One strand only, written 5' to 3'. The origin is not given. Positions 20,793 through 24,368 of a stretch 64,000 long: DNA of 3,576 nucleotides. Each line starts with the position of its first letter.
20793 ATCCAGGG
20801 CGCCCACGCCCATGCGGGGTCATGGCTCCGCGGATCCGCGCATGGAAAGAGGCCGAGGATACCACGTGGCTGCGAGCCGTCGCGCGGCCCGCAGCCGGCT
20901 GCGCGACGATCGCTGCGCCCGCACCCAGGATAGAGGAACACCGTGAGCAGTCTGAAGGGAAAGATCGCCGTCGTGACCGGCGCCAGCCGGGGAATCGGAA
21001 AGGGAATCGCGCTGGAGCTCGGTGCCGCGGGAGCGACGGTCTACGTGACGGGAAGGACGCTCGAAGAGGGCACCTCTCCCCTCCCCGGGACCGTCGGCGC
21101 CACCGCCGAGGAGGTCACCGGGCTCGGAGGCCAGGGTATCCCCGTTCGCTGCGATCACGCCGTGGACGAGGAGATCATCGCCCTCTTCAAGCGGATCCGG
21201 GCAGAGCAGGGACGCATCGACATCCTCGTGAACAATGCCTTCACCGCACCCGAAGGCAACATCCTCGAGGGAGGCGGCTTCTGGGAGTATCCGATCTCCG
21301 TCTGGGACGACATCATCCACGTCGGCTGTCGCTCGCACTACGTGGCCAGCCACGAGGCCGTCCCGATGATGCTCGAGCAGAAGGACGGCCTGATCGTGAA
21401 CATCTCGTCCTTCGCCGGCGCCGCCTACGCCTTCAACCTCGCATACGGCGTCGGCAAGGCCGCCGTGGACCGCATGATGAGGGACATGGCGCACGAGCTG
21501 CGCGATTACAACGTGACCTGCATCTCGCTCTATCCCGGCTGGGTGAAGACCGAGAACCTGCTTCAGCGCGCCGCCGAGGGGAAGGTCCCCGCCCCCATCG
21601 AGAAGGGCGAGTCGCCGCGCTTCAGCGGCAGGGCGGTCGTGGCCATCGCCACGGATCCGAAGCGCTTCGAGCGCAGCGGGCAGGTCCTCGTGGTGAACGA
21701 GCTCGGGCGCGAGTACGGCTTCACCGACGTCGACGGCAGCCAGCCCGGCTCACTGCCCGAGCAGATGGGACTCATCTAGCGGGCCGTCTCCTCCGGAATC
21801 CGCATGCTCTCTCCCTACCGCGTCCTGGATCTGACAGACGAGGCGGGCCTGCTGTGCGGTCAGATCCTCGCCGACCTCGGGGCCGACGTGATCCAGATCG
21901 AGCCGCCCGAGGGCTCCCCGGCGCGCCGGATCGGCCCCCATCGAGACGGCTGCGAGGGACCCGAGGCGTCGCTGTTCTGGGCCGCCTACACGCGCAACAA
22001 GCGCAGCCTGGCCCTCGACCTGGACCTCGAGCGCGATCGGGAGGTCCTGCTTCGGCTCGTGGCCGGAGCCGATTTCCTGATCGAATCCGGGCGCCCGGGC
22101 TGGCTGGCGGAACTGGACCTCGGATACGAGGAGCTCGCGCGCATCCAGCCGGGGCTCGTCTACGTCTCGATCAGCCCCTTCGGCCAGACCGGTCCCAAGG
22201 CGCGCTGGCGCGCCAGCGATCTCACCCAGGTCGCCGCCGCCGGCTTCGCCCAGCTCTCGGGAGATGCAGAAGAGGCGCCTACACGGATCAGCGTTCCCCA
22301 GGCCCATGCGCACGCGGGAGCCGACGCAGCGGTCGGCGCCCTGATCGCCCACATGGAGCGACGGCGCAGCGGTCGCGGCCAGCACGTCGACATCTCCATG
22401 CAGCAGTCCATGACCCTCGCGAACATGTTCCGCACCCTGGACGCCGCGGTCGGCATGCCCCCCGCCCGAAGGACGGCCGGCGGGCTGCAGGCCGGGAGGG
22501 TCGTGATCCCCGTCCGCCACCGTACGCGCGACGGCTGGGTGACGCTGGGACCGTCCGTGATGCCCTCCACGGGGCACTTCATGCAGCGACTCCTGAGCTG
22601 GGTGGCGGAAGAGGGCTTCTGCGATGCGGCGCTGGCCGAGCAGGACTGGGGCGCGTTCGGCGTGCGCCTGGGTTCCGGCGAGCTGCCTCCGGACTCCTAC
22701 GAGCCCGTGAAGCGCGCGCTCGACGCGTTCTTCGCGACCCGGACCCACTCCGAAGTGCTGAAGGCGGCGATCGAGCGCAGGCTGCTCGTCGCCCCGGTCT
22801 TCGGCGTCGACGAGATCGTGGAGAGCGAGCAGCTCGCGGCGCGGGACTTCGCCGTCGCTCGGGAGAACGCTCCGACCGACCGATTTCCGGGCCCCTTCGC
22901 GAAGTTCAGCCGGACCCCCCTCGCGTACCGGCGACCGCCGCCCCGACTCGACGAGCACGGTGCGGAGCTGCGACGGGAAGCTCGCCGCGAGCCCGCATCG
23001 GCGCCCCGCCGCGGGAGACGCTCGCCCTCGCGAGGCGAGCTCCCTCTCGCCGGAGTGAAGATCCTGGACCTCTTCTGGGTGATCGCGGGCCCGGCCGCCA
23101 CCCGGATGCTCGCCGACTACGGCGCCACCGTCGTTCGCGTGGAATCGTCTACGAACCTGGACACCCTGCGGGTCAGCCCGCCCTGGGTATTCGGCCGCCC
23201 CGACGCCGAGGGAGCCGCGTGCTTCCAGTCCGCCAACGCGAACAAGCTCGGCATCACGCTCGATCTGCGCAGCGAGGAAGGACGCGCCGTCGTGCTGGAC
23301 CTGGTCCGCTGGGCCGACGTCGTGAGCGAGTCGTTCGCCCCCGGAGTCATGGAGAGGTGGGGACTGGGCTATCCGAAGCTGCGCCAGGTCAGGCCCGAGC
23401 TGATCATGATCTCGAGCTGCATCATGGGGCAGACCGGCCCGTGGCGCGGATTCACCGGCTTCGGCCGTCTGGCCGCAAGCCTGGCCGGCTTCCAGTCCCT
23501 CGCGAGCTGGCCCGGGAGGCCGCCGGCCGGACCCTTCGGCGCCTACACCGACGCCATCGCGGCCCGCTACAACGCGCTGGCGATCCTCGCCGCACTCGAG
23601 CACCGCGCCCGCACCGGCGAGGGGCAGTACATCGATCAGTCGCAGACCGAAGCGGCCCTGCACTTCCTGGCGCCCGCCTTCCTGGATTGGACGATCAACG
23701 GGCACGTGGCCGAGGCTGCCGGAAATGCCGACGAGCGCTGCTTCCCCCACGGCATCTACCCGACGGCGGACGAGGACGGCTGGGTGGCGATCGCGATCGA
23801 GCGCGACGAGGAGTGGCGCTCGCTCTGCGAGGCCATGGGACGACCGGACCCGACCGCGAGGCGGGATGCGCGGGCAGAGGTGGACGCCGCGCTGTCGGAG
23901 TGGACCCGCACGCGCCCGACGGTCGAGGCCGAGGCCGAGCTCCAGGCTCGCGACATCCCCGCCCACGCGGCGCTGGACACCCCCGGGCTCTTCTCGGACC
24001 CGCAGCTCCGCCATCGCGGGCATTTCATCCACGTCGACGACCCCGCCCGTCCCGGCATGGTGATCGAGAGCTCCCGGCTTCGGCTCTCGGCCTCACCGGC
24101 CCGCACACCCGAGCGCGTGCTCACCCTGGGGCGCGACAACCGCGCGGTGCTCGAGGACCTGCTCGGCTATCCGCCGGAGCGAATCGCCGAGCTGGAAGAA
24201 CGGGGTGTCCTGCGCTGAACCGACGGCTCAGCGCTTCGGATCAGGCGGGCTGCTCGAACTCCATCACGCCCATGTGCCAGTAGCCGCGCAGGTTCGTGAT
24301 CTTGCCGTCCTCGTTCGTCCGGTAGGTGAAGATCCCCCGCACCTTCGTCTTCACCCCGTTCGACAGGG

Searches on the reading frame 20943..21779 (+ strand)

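Call 83: search_protein_families(library=pfam, proteins=[window:20943-21779:+], max_evalue=0.0001)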
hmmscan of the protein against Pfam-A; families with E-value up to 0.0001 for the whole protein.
window:20943-21779:+ (278 aa): 2 families
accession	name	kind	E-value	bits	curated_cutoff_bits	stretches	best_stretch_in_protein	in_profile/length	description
PF00106.31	adh_short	-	6.5e-40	137.1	26.6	1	7-206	1-187/195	short chain dehydrogenase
PF13561.12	adh_short_C2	-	1.9e-31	109.9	27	1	13-210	1-185/236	Enoyl-(Acyl carrier protein) reductase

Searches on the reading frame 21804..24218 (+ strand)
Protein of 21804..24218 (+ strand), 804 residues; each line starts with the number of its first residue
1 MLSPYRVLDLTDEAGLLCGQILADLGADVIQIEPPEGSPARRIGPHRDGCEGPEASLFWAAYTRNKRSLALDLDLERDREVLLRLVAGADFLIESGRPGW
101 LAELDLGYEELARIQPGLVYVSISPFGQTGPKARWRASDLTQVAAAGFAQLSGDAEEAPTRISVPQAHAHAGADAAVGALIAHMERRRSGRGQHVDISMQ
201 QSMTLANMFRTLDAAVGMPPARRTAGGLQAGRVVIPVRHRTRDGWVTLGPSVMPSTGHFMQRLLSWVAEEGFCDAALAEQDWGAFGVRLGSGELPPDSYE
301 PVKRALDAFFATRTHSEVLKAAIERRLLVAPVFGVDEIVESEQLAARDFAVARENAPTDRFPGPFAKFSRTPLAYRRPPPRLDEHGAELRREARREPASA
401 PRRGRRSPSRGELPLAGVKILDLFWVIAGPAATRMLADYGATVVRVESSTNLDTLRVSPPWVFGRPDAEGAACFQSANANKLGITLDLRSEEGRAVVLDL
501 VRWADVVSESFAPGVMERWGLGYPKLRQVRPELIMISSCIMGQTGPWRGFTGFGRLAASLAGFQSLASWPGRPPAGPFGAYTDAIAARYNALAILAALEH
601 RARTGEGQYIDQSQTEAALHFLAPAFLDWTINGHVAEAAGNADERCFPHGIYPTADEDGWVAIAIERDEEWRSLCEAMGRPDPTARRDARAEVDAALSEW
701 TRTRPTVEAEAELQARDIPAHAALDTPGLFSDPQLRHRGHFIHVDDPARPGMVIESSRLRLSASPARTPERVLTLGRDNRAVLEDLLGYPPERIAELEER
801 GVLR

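Call 83: search_protein_families(library=pfam, proteins=[window:21804-24218:+], max_evalue=0.0001)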
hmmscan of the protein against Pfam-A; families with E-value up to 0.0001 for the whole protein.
window:21804-24218:+ (804 aa): 1 family
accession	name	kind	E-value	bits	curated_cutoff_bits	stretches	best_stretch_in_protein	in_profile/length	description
PF02515.22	CoA_transf_3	-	1.2e-172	574.6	23.3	2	415-778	1-365/366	CoA-transferase family III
